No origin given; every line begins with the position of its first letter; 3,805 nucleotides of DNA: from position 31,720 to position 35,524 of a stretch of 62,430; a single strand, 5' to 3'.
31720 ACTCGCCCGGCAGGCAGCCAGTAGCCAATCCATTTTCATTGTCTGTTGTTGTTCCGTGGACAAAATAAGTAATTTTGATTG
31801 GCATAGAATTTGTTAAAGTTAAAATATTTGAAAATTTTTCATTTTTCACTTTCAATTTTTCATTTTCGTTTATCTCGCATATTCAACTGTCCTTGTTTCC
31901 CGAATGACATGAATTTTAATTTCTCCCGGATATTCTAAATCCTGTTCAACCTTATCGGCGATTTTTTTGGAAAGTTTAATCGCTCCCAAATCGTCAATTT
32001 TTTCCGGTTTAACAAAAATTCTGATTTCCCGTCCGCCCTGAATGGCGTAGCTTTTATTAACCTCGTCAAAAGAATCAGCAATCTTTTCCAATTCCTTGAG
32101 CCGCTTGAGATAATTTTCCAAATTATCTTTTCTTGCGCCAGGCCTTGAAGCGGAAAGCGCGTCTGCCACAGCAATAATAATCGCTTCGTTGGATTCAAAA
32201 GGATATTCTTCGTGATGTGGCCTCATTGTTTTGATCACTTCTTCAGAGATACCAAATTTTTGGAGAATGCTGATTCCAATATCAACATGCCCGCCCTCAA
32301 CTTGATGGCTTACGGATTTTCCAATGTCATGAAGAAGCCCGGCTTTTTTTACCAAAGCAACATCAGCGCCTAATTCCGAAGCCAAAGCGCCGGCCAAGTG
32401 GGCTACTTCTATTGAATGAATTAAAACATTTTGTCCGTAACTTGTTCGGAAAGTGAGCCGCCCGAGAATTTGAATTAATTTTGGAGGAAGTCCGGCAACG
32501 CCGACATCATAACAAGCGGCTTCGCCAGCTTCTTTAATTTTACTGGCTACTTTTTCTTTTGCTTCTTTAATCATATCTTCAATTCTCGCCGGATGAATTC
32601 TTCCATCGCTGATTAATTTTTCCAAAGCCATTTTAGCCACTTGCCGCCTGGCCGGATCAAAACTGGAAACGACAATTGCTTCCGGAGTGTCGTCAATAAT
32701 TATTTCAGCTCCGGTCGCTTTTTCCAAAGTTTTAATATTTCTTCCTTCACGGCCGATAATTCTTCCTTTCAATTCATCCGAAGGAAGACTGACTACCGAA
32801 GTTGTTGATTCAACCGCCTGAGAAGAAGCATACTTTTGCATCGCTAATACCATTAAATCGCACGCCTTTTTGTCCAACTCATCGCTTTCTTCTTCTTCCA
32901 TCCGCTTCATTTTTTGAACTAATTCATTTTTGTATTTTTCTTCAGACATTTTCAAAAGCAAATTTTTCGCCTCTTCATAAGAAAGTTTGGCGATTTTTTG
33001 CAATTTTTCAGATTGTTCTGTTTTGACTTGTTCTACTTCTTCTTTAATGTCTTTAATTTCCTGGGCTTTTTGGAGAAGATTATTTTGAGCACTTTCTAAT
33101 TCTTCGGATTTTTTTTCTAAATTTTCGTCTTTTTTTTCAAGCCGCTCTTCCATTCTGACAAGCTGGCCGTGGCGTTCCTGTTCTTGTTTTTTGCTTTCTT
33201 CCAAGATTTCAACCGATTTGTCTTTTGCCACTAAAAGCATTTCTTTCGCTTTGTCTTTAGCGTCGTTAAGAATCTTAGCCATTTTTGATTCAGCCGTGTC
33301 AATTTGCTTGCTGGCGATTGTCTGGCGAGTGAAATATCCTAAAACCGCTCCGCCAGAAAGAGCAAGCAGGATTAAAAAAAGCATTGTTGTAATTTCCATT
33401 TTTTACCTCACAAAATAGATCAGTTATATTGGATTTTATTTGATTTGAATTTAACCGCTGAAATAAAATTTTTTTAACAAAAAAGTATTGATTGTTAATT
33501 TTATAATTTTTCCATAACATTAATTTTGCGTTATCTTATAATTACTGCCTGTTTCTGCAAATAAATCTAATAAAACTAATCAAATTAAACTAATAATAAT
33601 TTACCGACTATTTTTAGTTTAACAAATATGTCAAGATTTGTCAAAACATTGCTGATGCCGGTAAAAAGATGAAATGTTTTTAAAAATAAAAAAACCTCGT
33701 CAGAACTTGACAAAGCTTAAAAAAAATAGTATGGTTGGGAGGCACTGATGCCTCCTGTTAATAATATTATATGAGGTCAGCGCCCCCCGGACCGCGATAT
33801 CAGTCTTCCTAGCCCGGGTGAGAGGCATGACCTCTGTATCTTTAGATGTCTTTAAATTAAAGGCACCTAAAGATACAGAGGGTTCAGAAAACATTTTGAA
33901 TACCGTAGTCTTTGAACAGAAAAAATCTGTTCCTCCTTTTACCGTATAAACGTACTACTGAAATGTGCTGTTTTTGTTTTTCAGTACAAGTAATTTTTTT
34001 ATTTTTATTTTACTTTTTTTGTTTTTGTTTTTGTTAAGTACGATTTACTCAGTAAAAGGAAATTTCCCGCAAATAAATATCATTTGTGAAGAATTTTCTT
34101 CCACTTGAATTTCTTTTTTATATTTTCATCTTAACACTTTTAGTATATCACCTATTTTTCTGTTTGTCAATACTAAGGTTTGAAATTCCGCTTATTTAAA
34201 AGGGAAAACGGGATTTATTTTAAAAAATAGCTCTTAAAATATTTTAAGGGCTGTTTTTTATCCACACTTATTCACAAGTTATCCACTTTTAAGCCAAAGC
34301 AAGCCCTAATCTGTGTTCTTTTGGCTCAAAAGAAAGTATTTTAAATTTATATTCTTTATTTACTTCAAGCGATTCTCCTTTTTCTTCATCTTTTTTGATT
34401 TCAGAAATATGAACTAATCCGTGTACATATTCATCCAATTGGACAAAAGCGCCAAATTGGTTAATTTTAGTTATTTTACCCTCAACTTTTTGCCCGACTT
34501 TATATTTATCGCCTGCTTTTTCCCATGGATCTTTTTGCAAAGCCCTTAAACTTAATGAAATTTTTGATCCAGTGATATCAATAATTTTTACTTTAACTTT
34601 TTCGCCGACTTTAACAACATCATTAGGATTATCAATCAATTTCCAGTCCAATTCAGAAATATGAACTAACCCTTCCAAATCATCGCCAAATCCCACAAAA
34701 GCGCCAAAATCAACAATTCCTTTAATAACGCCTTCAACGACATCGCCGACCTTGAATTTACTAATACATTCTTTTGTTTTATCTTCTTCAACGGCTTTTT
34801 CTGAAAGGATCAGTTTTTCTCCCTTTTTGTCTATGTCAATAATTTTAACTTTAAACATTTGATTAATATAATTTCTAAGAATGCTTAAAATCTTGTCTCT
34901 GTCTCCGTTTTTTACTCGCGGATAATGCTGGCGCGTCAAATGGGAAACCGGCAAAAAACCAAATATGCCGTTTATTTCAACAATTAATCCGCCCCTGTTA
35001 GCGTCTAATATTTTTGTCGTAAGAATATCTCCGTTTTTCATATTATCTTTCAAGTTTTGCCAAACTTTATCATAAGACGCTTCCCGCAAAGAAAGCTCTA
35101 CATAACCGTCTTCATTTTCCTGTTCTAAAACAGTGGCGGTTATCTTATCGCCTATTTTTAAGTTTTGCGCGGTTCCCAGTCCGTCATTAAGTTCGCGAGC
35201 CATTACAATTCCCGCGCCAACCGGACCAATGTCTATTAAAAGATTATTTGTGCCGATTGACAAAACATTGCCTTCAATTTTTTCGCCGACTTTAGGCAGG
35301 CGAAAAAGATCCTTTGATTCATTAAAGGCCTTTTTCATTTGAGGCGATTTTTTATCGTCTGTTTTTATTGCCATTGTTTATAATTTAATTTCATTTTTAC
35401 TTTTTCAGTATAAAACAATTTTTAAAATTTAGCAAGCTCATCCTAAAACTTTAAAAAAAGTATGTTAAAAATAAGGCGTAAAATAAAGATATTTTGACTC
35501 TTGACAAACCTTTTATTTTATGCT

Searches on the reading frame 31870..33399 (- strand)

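Call 113: search_protein_families(library=pfam, proteins=[L049:5972-6460:-, L056:227-643:-], max_evalue=1)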
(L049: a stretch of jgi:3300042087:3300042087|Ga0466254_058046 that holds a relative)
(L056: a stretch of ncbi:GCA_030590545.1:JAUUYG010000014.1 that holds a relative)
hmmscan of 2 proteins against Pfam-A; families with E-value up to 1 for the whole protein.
L049:5972-6460:- (162 aa): 1 family
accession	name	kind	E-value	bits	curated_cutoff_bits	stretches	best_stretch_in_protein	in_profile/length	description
PF18373.7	Spectrin_2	-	0.051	14.2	26.4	1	114-161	21-65/78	Spectrin like domain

L056:227-643:- (138 aa): 6 families
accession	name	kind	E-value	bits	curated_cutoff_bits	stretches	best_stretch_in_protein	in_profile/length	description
PF04675.19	DNA_ligase_A_N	-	0.018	15.7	24.6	1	17-87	69-130/174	DNA ligase N terminus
PF03194.20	LUC7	-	0.055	13.7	33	1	31-124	116-196/246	LUC7 N_terminus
PF02996.22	Prefoldin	-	0.073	13.5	23.2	0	32-63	71-102/120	Prefoldin subunit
PF01580.24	FtsK_SpoIIIE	-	0.081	12.8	24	1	30-86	96-152/221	FtsK/SpoIIIE family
PF01166.23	TSC22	-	0.099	13.3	30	1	40-62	16-38/57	TSC-22/dip/bun family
PF04253.20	TFR_dimer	-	0.14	12.5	27.1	1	37-129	7-99/121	Transferrin receptor-like dimerisation domain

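Call 114: search_protein_families(library=phrogs, proteins=[L049:5972-6460:-, L056:227-643:-], max_evalue=1)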
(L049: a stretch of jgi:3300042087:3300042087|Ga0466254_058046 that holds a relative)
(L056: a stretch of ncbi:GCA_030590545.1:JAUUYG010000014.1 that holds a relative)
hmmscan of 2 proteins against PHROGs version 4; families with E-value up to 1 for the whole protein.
L049:5972-6460:- (162 aa): 0 families

L056:227-643:- (138 aa): 4 families
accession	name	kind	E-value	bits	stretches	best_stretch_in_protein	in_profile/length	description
phrog_13423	-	DNA, RNA and nucleotide metabolism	0.083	13.7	1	75-95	9-29/64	exonuclease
phrog_13250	-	unknown function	0.28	12.4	1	102-123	53-74/80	-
phrog_29760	-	unknown function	0.59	11.7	0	23-59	19-55/81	-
phrog_9414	-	unknown function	0.92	10.6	0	35-63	41-69/71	-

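Call 115: search_protein_families(library=padloc, proteins=[L049:5972-6460:-, L056:227-643:-], max_evalue=0.1)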
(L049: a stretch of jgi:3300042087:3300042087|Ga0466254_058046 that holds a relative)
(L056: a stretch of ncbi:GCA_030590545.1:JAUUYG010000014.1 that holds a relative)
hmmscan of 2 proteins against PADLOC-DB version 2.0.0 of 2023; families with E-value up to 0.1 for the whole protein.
L049:5972-6460:- (162 aa): 0 families

L056:227-643:- (138 aa): 1 family
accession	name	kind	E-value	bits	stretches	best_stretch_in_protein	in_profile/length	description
PDLC00509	JetC1|JetC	-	0.0059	12.7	1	17-96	316-392/1158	DUF3584 domain; MukB-like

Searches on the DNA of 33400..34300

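Call 126: search_rna_families(source=window, start=33400, end=34300, threshold=evalue, max_evalue=0.1, show_alignments=1)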
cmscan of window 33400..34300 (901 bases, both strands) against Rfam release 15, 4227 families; matches with E-value up to 0.1: 8.
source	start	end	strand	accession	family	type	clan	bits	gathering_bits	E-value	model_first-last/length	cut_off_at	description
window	33829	33883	-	RF03578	mir-3910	Gene; miRNA;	-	26.7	95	0.0071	1-82/82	no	mir-3910 microRNA precursor family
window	33831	33881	+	RF04147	MIR6224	Gene; miRNA;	-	26.6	171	0.0064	1-176/176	no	MIR6224 microRNA precursor family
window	33831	33881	-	RF03938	mir-4662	Gene; miRNA;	-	26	97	0.0096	1-67/67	no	mir-4662 microRNA precursor family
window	33833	33879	+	RF03938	mir-4662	Gene; miRNA;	-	25.6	97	0.013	1-67/67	no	mir-4662 microRNA precursor family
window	33831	33881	-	RF00933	mir-875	Gene; miRNA;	-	23.8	84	0.014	14-60/73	no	mir-875 microRNA precursor family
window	33831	33881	+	RF00933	mir-875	Gene; miRNA;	-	22.6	84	0.031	14-60/73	no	mir-875 microRNA precursor family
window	33831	33881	+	RF00962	mir-586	Gene; miRNA;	-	21.7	89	0.086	19-67/87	no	mir-586 microRNA precursor family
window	33831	33881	-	RF04207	MIR5048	Gene; miRNA;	-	18.4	160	0.073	1-356/356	no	MIR5048 microRNA precursor family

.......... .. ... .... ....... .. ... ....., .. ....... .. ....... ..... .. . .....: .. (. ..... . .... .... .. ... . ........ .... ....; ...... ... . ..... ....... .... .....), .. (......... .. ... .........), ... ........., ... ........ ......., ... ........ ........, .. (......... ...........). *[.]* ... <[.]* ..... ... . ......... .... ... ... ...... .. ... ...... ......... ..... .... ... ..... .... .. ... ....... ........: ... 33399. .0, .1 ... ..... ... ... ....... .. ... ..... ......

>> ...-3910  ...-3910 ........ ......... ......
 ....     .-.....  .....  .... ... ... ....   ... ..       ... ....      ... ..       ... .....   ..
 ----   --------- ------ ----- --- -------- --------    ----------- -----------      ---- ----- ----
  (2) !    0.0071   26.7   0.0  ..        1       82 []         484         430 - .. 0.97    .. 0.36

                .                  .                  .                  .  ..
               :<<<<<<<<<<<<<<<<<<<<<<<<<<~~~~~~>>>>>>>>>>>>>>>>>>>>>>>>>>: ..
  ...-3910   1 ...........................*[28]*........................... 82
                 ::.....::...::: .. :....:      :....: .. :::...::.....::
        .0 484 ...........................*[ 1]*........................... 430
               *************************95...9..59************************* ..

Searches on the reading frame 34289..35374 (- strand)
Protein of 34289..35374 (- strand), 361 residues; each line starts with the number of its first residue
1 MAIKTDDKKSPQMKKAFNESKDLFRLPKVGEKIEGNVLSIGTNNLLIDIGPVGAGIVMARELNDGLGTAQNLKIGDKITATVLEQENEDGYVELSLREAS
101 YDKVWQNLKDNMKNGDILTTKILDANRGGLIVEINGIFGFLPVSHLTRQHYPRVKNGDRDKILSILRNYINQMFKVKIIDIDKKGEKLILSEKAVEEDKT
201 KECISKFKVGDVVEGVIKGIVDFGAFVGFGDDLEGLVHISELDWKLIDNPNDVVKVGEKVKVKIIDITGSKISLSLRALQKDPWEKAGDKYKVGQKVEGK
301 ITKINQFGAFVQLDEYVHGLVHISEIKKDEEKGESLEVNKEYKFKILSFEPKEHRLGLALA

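Call 36: find_encoding_contigs(protein=window:34289-35374:-, flank=6000, max_places=10)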
Protein window:34289-35374:- (361 aa): 2 contigs read that carry it; 2 places shown.
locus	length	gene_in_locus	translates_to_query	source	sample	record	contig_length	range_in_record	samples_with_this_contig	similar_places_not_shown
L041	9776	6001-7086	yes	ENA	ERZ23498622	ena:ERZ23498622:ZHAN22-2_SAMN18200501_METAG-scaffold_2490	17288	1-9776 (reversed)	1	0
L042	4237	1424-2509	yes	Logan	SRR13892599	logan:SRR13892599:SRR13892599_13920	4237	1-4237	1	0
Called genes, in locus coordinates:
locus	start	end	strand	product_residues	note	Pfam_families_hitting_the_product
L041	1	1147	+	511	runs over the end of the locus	PF05362:Lon_C (weak), PF13541:ChlI, PF00493:MCM (faint), PF00158:Sigma54_activat (weak), PF01078:Mg_chelatase, PF07728:AAA_5, PF13335:Mg_chelatase_C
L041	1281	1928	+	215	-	PF01250:Ribosomal_S6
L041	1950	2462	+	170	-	PF00436:SSB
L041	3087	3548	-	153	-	-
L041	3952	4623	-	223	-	-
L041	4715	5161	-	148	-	-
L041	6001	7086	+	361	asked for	PF21543:CvfB_2nd (faint), PF23459:S1_RRP5 (faint), PF13509:S1_2 (faint), PF00575:S1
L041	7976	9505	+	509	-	PF12072:RNase_Y_N, PF00013:KH_1, PF22891:KH_PNO1_2nd (weak), PF01966:HD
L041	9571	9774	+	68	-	?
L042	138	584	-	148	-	-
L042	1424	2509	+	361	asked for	PF21543:CvfB_2nd (faint), PF23459:S1_RRP5 (faint), PF13509:S1_2 (faint), PF00575:S1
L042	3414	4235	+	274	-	?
